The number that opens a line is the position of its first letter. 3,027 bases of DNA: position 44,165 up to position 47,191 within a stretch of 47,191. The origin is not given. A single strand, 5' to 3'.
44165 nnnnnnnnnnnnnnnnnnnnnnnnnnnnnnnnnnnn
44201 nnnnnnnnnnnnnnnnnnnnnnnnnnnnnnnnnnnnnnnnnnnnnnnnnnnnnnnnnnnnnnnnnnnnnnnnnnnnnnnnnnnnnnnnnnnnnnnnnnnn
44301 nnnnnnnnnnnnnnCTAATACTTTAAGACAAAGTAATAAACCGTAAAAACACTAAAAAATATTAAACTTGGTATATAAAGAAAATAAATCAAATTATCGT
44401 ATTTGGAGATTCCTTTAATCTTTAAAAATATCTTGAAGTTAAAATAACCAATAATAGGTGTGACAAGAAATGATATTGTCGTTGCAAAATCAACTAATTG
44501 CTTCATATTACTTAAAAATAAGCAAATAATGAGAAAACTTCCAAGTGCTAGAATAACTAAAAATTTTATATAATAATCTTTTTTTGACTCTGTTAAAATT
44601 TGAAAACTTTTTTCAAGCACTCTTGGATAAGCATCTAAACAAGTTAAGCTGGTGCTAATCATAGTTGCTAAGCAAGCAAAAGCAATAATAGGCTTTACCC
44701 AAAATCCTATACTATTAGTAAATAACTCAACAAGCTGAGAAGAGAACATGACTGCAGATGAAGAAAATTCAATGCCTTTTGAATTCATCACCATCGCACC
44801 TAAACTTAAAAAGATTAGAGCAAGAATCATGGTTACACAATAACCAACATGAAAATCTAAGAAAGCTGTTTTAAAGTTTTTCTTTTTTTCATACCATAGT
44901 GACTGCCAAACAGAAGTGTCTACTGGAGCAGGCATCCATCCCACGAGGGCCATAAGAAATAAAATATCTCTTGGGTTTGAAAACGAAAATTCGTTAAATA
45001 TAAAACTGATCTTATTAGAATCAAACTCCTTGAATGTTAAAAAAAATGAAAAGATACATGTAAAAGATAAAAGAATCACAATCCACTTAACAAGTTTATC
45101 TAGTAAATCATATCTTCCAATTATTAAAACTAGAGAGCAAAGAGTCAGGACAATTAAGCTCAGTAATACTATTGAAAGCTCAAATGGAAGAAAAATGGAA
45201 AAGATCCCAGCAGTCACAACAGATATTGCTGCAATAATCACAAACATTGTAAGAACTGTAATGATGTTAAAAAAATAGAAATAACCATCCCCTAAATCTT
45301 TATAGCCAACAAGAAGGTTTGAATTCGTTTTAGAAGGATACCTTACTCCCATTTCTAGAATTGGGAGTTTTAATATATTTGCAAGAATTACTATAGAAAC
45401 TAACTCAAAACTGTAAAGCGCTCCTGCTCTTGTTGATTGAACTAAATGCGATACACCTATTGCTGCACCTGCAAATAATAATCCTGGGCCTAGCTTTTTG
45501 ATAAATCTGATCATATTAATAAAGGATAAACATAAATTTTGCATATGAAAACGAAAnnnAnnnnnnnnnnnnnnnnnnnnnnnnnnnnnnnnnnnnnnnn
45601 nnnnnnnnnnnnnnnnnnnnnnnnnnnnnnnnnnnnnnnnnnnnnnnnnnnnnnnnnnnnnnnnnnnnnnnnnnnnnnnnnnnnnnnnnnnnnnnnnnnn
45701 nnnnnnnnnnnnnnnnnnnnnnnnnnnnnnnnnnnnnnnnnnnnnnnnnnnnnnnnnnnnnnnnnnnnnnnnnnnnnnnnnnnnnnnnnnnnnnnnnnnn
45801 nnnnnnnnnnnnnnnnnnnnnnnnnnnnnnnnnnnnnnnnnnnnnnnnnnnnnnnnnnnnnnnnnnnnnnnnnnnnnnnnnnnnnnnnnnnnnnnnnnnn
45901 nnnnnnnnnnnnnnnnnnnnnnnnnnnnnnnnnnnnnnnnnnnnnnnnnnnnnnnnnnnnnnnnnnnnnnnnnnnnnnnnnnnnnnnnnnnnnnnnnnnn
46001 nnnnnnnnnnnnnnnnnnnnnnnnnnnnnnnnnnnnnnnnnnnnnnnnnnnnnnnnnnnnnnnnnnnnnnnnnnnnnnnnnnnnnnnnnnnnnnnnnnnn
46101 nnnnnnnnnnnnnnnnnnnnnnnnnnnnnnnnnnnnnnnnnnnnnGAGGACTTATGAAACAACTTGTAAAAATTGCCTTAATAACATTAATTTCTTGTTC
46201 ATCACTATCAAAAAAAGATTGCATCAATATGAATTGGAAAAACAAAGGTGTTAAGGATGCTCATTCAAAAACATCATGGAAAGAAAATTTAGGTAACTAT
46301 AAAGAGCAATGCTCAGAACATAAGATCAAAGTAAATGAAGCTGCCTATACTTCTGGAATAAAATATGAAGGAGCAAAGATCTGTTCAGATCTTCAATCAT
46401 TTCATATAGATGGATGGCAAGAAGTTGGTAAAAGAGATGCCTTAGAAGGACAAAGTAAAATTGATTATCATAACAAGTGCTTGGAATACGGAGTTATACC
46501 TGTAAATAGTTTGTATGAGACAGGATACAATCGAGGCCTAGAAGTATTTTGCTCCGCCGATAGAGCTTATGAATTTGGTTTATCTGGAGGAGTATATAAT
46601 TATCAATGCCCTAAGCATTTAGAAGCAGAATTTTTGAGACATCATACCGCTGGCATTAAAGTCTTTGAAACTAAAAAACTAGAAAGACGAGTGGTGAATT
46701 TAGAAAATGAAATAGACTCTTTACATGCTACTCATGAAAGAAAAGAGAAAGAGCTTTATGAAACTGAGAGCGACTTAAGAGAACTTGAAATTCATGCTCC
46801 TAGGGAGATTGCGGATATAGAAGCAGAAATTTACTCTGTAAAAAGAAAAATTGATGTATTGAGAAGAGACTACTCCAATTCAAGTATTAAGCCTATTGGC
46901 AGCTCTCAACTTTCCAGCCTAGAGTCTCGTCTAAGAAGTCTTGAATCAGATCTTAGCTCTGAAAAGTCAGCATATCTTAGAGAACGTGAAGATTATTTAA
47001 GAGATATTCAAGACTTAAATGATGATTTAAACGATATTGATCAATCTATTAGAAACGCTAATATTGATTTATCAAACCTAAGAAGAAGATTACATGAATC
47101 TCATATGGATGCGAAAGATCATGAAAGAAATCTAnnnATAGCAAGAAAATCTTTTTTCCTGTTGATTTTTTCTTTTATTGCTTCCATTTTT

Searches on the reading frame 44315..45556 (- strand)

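Call 70: search_protein_families(library=pfam, proteins=[window:44315-45556:-], max_evalue=0.001)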
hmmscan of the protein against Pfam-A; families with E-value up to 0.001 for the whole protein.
window:44315-45556:- (413 aa): 1 family
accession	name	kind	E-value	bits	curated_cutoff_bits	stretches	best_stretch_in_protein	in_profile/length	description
PF01566.24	Nramp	-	2.3e-11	43.8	29.8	1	42-369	5-336/357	Natural resistance-associated macrophage protein-like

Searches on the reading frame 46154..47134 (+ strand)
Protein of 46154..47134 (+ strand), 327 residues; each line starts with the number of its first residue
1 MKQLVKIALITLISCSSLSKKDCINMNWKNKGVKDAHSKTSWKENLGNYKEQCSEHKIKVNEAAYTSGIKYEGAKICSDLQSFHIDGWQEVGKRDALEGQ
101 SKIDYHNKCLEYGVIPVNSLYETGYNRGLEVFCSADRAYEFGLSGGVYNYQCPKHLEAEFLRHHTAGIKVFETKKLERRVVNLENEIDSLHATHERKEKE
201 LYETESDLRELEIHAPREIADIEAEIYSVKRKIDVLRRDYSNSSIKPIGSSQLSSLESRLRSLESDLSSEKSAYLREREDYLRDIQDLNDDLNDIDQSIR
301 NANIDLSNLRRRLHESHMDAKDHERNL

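Call 70: search_protein_families(library=pfam, proteins=[window:46154-47134:+], max_evalue=0.001)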
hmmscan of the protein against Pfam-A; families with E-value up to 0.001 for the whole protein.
window:46154-47134:+ (327 aa): 2 families
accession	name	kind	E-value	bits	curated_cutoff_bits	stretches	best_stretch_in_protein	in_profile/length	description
PF10973.13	DUF2799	-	3.2e-22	79.2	25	2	88-168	2-85/86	Protein of unknown function (DUF2799)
PF00038.26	Filament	-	0.00065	19.9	40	0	172-241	218-287/313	Intermediate filament protein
